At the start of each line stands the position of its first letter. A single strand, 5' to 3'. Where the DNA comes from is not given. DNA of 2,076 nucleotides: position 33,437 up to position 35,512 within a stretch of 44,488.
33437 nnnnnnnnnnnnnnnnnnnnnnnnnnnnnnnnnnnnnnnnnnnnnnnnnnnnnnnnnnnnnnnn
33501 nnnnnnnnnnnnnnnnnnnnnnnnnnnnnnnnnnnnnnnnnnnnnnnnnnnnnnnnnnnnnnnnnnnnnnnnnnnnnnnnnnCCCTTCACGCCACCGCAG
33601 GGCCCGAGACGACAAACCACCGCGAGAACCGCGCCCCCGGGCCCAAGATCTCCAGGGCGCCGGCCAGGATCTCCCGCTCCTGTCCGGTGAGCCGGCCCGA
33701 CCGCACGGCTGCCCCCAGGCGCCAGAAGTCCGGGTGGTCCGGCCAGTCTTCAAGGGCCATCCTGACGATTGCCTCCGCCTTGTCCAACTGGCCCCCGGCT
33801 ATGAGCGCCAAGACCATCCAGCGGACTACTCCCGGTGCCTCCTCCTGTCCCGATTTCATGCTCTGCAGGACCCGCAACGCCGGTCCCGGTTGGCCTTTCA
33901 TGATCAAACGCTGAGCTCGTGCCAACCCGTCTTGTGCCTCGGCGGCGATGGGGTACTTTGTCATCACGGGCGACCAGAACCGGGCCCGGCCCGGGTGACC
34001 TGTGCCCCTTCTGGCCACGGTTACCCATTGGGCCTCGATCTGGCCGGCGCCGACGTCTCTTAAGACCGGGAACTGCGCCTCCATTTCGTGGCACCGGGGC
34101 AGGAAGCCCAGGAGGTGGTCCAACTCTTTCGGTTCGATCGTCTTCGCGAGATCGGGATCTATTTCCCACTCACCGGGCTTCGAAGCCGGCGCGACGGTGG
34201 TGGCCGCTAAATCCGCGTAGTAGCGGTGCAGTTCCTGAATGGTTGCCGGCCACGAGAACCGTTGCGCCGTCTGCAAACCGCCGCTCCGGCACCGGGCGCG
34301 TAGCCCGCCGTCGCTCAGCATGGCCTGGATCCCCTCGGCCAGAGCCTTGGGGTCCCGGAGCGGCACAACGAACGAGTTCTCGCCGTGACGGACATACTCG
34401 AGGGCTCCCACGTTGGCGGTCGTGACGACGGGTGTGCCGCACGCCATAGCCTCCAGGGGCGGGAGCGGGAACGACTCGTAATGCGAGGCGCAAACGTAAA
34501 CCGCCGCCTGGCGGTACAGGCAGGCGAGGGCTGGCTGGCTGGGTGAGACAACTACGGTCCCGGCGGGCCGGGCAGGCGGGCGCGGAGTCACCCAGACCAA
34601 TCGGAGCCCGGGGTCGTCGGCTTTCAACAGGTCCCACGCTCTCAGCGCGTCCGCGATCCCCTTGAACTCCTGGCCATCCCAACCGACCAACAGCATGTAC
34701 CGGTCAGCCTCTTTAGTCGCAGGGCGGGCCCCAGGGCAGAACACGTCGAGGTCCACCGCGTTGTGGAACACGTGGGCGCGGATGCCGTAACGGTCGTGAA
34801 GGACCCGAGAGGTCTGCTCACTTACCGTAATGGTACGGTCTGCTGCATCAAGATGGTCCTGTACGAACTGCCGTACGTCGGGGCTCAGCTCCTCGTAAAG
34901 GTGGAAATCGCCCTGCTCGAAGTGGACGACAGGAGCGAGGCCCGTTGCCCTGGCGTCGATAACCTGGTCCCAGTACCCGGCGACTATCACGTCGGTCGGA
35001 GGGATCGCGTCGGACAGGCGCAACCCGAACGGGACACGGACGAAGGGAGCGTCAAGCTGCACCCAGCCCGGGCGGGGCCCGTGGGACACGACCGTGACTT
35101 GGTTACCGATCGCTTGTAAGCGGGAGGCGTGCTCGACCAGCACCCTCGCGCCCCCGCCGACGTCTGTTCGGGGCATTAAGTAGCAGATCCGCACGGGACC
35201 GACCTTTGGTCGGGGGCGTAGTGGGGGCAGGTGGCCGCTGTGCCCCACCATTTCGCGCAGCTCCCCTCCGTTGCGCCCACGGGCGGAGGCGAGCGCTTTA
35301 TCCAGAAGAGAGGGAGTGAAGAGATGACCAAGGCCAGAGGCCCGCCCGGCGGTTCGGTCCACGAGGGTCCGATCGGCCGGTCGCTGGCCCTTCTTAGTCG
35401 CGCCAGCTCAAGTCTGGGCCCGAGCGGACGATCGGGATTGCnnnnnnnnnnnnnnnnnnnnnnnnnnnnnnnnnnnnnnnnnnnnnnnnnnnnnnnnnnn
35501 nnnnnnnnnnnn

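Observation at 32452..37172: Three TPR-fused glycosyltransferases between fliA and fliC: candidate flagellar glycosylation module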

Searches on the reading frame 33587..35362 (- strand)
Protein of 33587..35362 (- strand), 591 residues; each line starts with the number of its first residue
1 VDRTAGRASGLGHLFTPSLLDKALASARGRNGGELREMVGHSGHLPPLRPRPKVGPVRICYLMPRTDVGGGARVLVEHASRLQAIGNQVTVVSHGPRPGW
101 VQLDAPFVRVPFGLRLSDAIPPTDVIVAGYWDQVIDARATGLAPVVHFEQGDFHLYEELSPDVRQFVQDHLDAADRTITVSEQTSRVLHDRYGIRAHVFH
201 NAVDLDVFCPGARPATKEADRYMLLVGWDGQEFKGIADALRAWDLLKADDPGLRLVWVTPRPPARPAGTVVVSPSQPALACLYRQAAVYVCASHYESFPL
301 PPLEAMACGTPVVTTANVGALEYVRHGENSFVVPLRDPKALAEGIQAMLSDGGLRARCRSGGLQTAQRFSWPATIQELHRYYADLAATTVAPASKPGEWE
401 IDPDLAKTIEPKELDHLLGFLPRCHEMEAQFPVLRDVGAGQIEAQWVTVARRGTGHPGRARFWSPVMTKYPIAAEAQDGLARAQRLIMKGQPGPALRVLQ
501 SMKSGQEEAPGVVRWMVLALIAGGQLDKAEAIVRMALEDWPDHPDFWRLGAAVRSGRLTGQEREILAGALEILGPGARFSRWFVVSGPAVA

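Call 5: search_protein_families(library=pfam, proteins=[window:33587-35362:-], max_evalue=0.01)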
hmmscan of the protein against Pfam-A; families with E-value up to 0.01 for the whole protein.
window:33587-35362:- (591 aa): 7 families
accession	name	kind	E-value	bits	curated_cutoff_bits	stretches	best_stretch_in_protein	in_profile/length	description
PF00534.26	Glycos_transf_1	-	2.7e-25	89.3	26.4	1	274-361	79-168/172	Glycosyl transferases group 1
PF13692.12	Glyco_trans_1_4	-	2.6e-24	86.5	27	1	224-351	5-142/142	Glycosyl transferases group 1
PF13439.12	Glyco_transf_4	-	4.6e-10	40.2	28.5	1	68-206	1-169/170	Glycosyltransferase Family 4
PF20706.3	GT4-conflict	-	9.7e-08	31.8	26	1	275-378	271-385/385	Family 4 Glycosyltransferase in conflict systems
PF13524.12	Glyco_trans_1_2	-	1.4e-05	25.5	25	1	279-378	40-142/144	Glycosyl transferase-like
PF14559.12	TPR_19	-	3e-05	24.7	25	1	486-551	1-66/68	Tetratricopeptide repeat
PF13428.12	TPR_14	-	3.3e-05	24.6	23.5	1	512-551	3-42/44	Tetratricopeptide repeat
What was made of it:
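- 33587..35362 (-): GT2: retaining GT-B (family GT4) glycosyltransferase with an N-terminal helix, a beta subdomain and a TPR-like C-terminus. Proposed glycan-elongating enzyme. Pfam (call 5).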

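Call 10: search_protein_families(library=ncbifam, proteins=[window:33587-35362:-], max_evalue=0.01)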
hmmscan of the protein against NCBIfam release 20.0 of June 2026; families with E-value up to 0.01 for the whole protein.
window:33587-35362:- (591 aa): 26 families (the best 25 are shown)
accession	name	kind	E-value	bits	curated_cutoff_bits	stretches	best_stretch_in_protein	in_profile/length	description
TIGR03449.1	mycothiol_MshA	equivalog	4e-21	75.4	462.5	1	276-385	294-403/406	D-inositol-3-phosphate glycosyltransferase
TIGR04047.1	MSMEG_0565_glyc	hypoth_equivalog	5.6e-21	75.1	259.85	2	276-382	267-371/373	MSMEG_0565 family glycosyltransferase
NF041876.1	EPS_EpsE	equivalog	6e-15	55.4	400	1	282-365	292-375/389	exopolysaccharide biosynthesis GT4 family glycosyltransferase EpsE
TIGR02149.1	glgA_Coryne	subfamily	8.6e-15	54.7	302.4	1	277-382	275-387/391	glycogen synthase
TIGR03088.1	stp2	hypoth_equivalog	2.2e-13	50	409.05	1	278-383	265-371/374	TIGR03088 family PEP-CTERM/XrtA system glycosyltransferase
NF053787.1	GlcN_PG_synth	equivalog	3.8e-13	49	480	1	158-385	128-359/361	N-acetylglucosaminyl phosphatidylglycerol synthase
TIGR03999.1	thiol_BshA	equivalog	4.9e-13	48.8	273.7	1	276-385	263-373/375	N-acetyl-alpha-D-glucosaminyl L-malate synthase BshA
TIGR02468.1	sucrsPsyn_pln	equivalog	5e-11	41.1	1143.95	1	286-376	572-662/1051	sucrose-phosphate synthase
NF038229.1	Glyco4_Geo_Pelo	equivalog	1.1e-09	37.8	400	1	276-383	228-334/338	GPMC system family 4 glycosyltransferase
TIGR04063.1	stp3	hypoth_equivalog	1.9e-09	36.9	442.05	1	299-385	308-395/397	TIGR04063 family PEP-CTERM/XrtA system glycosyltransferase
NF050063.1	ProtGlycPglJ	equivalog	3.1e-08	33.2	500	1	285-370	265-351/363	N-acetylgalactosamine-N,N'-diacetylbacillosaminyl-diphospho-undecaprenol 4-alpha-N-acetylgalactosaminyltransferase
NF038295.1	EPS_HpsP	equivalog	6e-08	32.1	550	1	282-385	284-387/388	hormogonium polysaccharide biosynthesis glycosyltransferase HpsP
TIGR02472.1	sucr_P_syn_N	equivalog_domain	8.3e-08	31.5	576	1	284-377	339-433/439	sucrose-phosphate synthase, putative, glycosyltransferase domain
TIGR04157.1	glyco_rSAM_CFB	subfamily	4.8e-07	29.1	400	1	277-344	292-359/406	TIGR04157 family glycosyltransferase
NF047880.1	glyco_SdgA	exception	5.9e-06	25.1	800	1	285-371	389-476/488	serine-aspartate repeat adhesin O-glycosyltransferase SdgA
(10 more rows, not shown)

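Call 12: search_solved_structures(query=window:33587-35362:-, max_evalue=0.1)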
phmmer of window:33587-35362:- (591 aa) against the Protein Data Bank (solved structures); distinct sequences matched with E-value up to 0.1: 37.
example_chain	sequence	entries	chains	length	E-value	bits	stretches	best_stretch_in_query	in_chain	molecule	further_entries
6kih_A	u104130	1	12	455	2.5e-13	52.8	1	277-390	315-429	Tll1590 protein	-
3c4q_A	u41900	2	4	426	1.5e-12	50.2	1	275-387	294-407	Predicted glycosyltransferases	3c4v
3c48_A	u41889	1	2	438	1.5e-12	50.2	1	275-387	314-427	Predicted glycosyltransferases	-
2r60_A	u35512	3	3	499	8.3e-09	37.8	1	280-376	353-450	Glycosyl transferase, group 1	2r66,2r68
5i45_A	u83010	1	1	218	3.9e-08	35.6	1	280-364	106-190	Glycosyl transferases group 1 family protein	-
5d00_A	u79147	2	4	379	2.2e-07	33.2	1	269-387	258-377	N-acetyl-alpha-D-glucosaminyl L-malate synthase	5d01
7qsg_A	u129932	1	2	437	4.1e-07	32.2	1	275-382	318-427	D-inositol 3-phosphate glycosyltransferase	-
4n9w_A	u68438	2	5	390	4.4e-06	28.8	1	278-387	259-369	GDP-mannose-dependent alpha-(1-2)-phosphatidylinositol mannosyltransferase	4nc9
2gej_A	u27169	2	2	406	7.9e-06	28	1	278-387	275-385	PHOSPHATIDYLINOSITOL MANNOSYLTRANSFERASE (PimA)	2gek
2jjm_A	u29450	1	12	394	2.8e-05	26.2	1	276-357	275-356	GLYCOSYL TRANSFERASE, GROUP 1 FAMILY PROTEIN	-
3mbo_A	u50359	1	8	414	3e-05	26.1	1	277-357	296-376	Glycosyltransferase, group 1 family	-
9dcm_B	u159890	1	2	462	4.5e-05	25.5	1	274-331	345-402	Sucrose-phosphate synthase-like protein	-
8vrf_B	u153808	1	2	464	4.5e-05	25.5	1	274-331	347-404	Sucrose-phosphate synthase-like protein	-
8uag_A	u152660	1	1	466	4.6e-05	25.5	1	274-331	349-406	Sucrose-phosphate synthase-like protein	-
6tvp_A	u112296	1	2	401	6.9e-05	24.9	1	284-382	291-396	Alpha-maltose-1-phosphate synthase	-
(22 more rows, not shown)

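Call 41: find_homologous_proteins(query=window:33587-35362:-, max_evalue=1e-10)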
Query window:33587-35362:- (591 aa): 410 proteins with E <= 1e-10 among 8000 candidates; the best 120 are listed.
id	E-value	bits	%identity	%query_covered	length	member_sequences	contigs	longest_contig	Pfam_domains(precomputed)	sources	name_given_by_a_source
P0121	0.0e+0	1126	100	83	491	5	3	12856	PF00534.27,PF13524.13,PF13428.13,PF13439.13,PF20706.4,PF13692.13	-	-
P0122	1.3e-294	997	84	88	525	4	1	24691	PF14559.13,PF00534.27,PF13439.13,PF20706.4,PF13692.13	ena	-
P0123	1.2e-134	468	45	99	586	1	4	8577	PF00534.27,PF13439.13,PF13692.13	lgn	-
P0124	1.0e-128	449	43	96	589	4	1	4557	PF00534.27,PF13524.13,PF13439.13,PF20706.4,PF13692.13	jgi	jgi:glycosyltransferase involved in cell wall biosynthesis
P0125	1.1e-128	449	45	89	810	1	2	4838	PF00534.27,PF13524.13,PF13439.13,PF20706.4,PF13692.13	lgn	-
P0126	7.7e-128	446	45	89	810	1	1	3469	PF00534.27,PF13524.13,PF13439.13,PF20706.4,PF13692.13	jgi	jgi:glycosyltransferase involved in cell wall biosynthesis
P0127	8.6e-128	446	44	94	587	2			PF00534.27,PF13524.13,PF13432.13,PF13439.13,PF20706.4,PF13692.13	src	-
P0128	2.0e-127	445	45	91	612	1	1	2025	PF00534.27,PF13524.13,PF13439.13,PF20706.4,PF13692.13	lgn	-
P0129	3.9e-127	444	44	96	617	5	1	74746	PF00534.27,PF13524.13,PF13439.13,PF20706.4,PF13692.13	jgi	jgi:glycosyltransferase involved in cell wall biosynthesis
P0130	4.8e-127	443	43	96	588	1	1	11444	PF00534.27,PF13524.13,PF13432.13,PF13439.13,PF20706.4,PF13692.13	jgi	jgi:glycosyltransferase involved in cell wall biosynthesis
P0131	4.4e-126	440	45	89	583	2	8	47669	PF00534.27,PF13524.13,PF13439.13,PF20706.4,PF13692.13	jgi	jgi:glycosyltransferase involved in cell wall biosynthesis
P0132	1.7e-125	438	46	88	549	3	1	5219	PF00534.27,PF13524.13,PF13439.13,PF20706.4,PF13692.13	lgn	-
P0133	4.4e-125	437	46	89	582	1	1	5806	PF00534.27,PF13524.13,PF13439.13,PF20706.4,PF13692.13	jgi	jgi:glycosyltransferase involved in cell wall biosynthesis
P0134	1.2e-124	435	44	96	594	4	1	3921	PF00534.27,PF13524.13,PF13439.13,PF20706.4,PF13692.13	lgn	-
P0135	2.3e-124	434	45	91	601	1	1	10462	PF00534.27,PF13439.13,PF20706.4,PF13692.13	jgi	jgi:glycosyltransferase involved in cell wall biosynthesis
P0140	1.7e-122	428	45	91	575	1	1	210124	PF00534.27,PF13439.13,PF20706.4,PF13692.13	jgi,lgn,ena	-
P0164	2.0e-115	405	43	90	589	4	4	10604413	PF00534.27,PF13524.13,PF13439.13,PF20706.4,PF13692.13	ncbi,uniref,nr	ncbi:glycosyltransferase family 4 protein [Dactylosporangium matsuzakiense]|uniref:Glycosyltransfera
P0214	1.4e-87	313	34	91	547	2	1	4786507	PF00534.27,PF13524.13,PF13692.13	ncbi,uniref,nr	ncbi:glycosyltransferase family 4 protein [Mesobacillus subterraneus]|uniref:glycosyltransferase fam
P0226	1.1e-78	284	34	84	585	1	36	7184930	PF00534.27,PF13524.13,PF20706.4,PF13692.13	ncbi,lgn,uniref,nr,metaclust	ncbi:glycosyltransferase family 4 protein [Paenibacillus sp. JDR-2]|uniref:glycosyltransferase famil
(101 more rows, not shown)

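Call 42: find_encoding_contigs(protein=P0164, flank=8000, max_places=1)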
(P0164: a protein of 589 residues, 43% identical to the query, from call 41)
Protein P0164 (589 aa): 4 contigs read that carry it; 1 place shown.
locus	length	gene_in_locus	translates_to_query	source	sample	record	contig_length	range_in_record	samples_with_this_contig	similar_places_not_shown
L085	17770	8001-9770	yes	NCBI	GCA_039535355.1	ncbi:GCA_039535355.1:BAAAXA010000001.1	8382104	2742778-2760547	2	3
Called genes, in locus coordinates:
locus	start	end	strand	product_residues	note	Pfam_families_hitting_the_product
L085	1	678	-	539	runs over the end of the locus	PF01514:YscJ_FliF, PF08345:YscJ_FliF_C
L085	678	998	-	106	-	PF02049:FliE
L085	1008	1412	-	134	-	PF06429:Flg_bbr_C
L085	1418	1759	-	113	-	PF00460:Flg_bb_rod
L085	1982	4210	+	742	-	PF03176:MMPL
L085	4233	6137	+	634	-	PF13439:Glyco_transf_4, PF13579:Glyco_trans_4_4, PF13641:Glyco_tranf_2_3, PF00535:Glycos_transf_2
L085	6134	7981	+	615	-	PF04488:Gly_transf_sug, PF05050:Methyltransf_21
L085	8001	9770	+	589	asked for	PF13439:Glyco_transf_4, PF13692:Glyco_trans_1_4, PF00534:Glycos_transf_1, PF13524:Glyco_trans_1_2, PF20706:GT4-conflict (weak)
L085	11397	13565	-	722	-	PF00535:Glycos_transf_2 (weak), PF13641:Glyco_tranf_2_3 (faint), PF00535:Glycos_transf_2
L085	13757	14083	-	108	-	-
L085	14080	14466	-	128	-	PF02561:FliS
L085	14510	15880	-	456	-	PF02465:FliD_N, PF07195:FliD_C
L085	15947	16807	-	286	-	PF00669:Flagellin_N, PF00700:Flagellin_C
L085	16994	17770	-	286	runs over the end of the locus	PF00669:Flagellin_N, PF00700:Flagellin_C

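Call 43: find_encoding_contigs(protein=P0226, flank=8000, max_places=1)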
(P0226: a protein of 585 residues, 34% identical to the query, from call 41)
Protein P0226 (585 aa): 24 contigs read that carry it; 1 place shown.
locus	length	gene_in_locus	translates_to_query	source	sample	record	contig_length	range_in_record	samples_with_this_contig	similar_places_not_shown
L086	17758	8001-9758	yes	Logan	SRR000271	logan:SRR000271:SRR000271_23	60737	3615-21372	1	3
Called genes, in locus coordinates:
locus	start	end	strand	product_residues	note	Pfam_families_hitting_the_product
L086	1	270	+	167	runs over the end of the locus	PF05130:FlgN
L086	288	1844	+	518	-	PF22638:FlgK_D1, PF06429:Flg_bbr_C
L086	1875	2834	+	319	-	PF00669:Flagellin_N, PF00700:Flagellin_C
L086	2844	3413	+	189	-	PF20074:DUF6470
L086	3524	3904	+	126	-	PF02623:FliW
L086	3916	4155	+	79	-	PF02599:CsrA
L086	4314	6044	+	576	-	PF00669:Flagellin_N, PF00700:Flagellin_C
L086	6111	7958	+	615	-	PF00535:Glycos_transf_2, PF10111:Glyco_tranf_2_2 (weak), PF13432:TPR_16 (faint), PF13431:TPR_17 (faint), PF21033:RMD1-3 (faint), PF00515:TPR_1 (faint), PF07719:TPR_2 (faint)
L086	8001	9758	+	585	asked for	PF00534:Glycos_transf_1, PF13692:Glyco_trans_1_4, PF13524:Glyco_trans_1_2 (weak), PF20706:GT4-conflict (weak)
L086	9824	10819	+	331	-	PF00132:Hexapep, PF14602:Hexapep_2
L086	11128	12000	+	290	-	PF13439:Glyco_transf_4 (weak), PF20706:GT4-conflict, PF00534:Glycos_transf_1, PF13692:Glyco_trans_1_4, PF13524:Glyco_trans_1_2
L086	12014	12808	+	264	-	PF05050:Methyltransf_21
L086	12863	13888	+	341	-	PF00106:adh_short (weak), PF01073:3Beta_HSD, PF01370:Epimerase, PF02719:Polysacc_synt_2, PF04321:RmlD_sub_bind, PF07993:NAD_binding_4 (faint), PF08659:KR (weak), PF16363:GDP_Man_Dehyd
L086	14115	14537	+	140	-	PF03646:FlaG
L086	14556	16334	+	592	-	PF02465:FliD_N, PF07196:Flagellin_IN, PF07195:FliD_C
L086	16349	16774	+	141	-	PF02561:FliS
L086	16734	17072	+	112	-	-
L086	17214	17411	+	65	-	PF00313:CSD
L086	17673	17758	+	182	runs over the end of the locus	PF02482:Ribosomal_S30AE, PF16321:Ribosom_S30AE_C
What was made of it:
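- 33587..35362 (-): Homologues of about 585 aa lie in flagellar loci of Dactylosporangium and Paenibacillus (calls 41-43).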

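Call 44: find_encoding_contigs(protein=P0122, flank=10000, max_places=1)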
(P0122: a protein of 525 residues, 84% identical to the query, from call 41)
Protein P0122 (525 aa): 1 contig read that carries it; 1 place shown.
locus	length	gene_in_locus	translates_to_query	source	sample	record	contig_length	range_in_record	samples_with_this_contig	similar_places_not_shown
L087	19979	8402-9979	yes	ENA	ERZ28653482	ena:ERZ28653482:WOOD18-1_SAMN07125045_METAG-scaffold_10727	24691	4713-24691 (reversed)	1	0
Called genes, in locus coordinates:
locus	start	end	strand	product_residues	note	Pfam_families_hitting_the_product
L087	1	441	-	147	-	?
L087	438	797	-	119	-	PF02049:FliE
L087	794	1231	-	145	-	PF06429:Flg_bbr_C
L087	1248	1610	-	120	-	-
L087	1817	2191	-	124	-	-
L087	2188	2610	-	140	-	PF02561:FliS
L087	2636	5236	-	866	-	PF02465:FliD_N, PF07195:FliD_C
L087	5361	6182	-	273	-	PF00669:Flagellin_N, PF00700:Flagellin_C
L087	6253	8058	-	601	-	PF00535:Glycos_transf_2, PF07719:TPR_2 (faint), PF13181:TPR_8 (faint), PF13424:TPR_12 (faint)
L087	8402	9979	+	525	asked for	PF13439:Glyco_transf_4, PF00534:Glycos_transf_1, PF13692:Glyco_trans_1_4, PF20706:GT4-conflict (weak), PF14559:TPR_19 (faint)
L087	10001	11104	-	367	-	PF00535:Glycos_transf_2, PF13641:Glyco_tranf_2_3 (weak), PF10111:Glyco_tranf_2_2, PF13428:TPR_14 (faint)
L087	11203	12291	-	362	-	PF04488:Gly_transf_sug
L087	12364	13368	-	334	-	PF04542:Sigma70_r2, PF04539:Sigma70_r3, PF08281:Sigma70_r4_2 (weak), PF04545:Sigma70_r4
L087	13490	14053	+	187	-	PF05130:FlgN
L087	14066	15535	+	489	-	PF00460:Flg_bb_rod, PF22638:FlgK_D1, PF06429:Flg_bbr_C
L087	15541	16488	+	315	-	PF00669:Flagellin_N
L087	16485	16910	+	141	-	PF02623:FliW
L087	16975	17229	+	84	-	PF02599:CsrA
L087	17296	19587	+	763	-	-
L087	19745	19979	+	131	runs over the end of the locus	-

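Call 68: predict_structure(alignment_id=A3)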
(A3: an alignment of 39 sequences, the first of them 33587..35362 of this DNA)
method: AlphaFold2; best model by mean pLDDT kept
length: 591 residues; sequences in the alignment: 39
mean_pLDDT: 91.2   pTM: 0.91
mean pLDDT of the five models: 91.2, 89.7, 89.3, 88.1, 87.8
residues with pLDDT >= 90: 457; 70-90: 105; 50-70: 14; < 50: 15
segments of 3 or more residues with pLDDT < 50: 1-10, 588-591
pLDDT, mean of each block of 10 residues (from residue 1): 39 89 94 89 84 92 94 96 98 95 96 94 97 95 96 90 96 97 95 97 95 72 95 95 95 96 96 94 97 92 97 95 97 98 98 98 97 96 96 90 84 87 92 85 91 91 86 65 90 95 83 94 95 97 96 93 94 92 69 41
secondary structure, 60 per line:
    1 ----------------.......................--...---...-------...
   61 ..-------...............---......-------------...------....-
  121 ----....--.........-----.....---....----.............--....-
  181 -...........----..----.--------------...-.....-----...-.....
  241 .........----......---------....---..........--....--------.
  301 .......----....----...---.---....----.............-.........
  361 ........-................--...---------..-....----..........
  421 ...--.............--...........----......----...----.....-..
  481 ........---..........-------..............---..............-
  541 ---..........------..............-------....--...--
elements in order: H17-39 E48-50 E58-62 H70-84 E88-93 E107-109 H116-119 E125-128 H131-139 E145-149 H153-156 H161-173 E176-179 H182-192 E222-226 H236-249 E254-259 E269-272 H276-285 E288-291 H300-307 E312-315 E330-333 H338-350 H352-368 H371-385 E388-390 H403-406 H411-423 E426-438 E441-451 E456-461 E466-468 H473-477 H479-488 H492-501 H509-522 H526-539 H544-553 H560-573 E581-584
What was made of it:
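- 33587..35362 (-): AF2 pLDDT 91.2, pTM 0.91 (call 68).
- Checked: The AF2 model (pLDDT 91) shows a GT-B fold, a small beta subdomain at 426-468 and helical hairpins at 473-573 (call 68).
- Tried and rejected: The N-terminal helix 17-39 is modelled with high confidence (call 68).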

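Call 71: fold_search(model_id=the predicted structure, library=pdb)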
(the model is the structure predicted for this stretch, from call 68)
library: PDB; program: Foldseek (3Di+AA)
matches with E <= 10: 1738; with E <= 0.001: 519
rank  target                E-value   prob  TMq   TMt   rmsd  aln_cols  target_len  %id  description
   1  3mbo_A                1.2e-18  1.00  0.48  0.74   3.9       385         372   18  Crystal Structure of the Glycosyltransferase BaBshA bound with UDP and L-malate (released 2010-09-29)
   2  3mbo_D                1.6e-18  1.00  0.46  0.71   4.5       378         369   18  Crystal Structure of the Glycosyltransferase BaBshA bound with UDP and L-malate (released 2010-09-29)
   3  3c4q_B                3.9e-18  1.00  0.49  0.72   3.9       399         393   22  Structure of the retaining glycosyltransferase MshA : The first step in mycothiol biosynthesis. Organism : Corynebacte (released 2008-04-01)
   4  5d00_A                3.9e-18  1.00  0.47  0.75   3.6       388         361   18  Crystal structure of BshA from B. subtilis complexed with N-acetylglucosaminyl-malate and UMP (released 2016-09-07)
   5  3mbo_C                4.3e-18  1.00  0.48  0.73   3.7       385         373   18  Crystal Structure of the Glycosyltransferase BaBshA bound with UDP and L-malate (released 2010-09-29)
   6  6n1x                  1.0e-17  1.00  0.50  0.76   3.3       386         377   17  BshA from Staphylococcus aureus complexed with UDP and N-acetylglucosamine (released 2019-08-21)
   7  3c48_A                1.2e-17  1.00  0.29  0.42  11.0       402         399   21  Structure of the retaining glycosyltransferase MshA: The first step in mycothiol biosynthesis. Organism: Corynebacteri (released 2008-03-25)
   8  7qsg_A                1.4e-17  1.00  0.48  0.72   3.9       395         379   22  Methylmannose polysaccharide mannosyltransferase from M. hassiacum (released 2023-01-25)
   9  3c4q_A                1.6e-17  1.00  0.50  0.74   3.7       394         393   22  Structure of the retaining glycosyltransferase MshA : The first step in mycothiol biosynthesis. Organism : Corynebacte (released 2008-04-01)
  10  6d9t                  1.7e-17  1.00  0.50  0.76   3.4       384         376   17  BshA from Staphylococcus aureus complexed with UDP (released 2019-05-08)
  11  5d01_A                2.9e-17  1.00  0.45  0.72   5.0       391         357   17  Crystal structure of BshA from B. subtilis complexed with N-acetylglucosaminyl-malate (released 2016-09-07)
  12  5d00_B                4.1e-17  1.00  0.48  0.76   3.8       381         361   19  Crystal structure of BshA from B. subtilis complexed with N-acetylglucosaminyl-malate and UMP (released 2016-09-07)
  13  3c48_B                4.1e-17  1.00  0.29  0.41  10.9       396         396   23  Structure of the retaining glycosyltransferase MshA: The first step in mycothiol biosynthesis. Organism: Corynebacteri (released 2008-03-25)
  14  3mbo_E                5.1e-17  1.00  0.49  0.75   3.8       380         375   17  Crystal Structure of the Glycosyltransferase BaBshA bound with UDP and L-malate (released 2010-09-29)
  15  5d01_B                5.4e-17  1.00  0.46  0.74   3.8       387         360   18  Crystal structure of BshA from B. subtilis complexed with N-acetylglucosaminyl-malate (released 2016-09-07)
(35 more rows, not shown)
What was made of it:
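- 33587..35362 (-): Foldseek top hits are BshA, MshA and PimA, TMt 0.72-0.76 (call 71).
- On GT4 retaining GT-B glycosyltransferases (for GT2): Foldseek hits BshA, MshA and PimA at TMt 0.72-0.76 (calls 68, 71).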
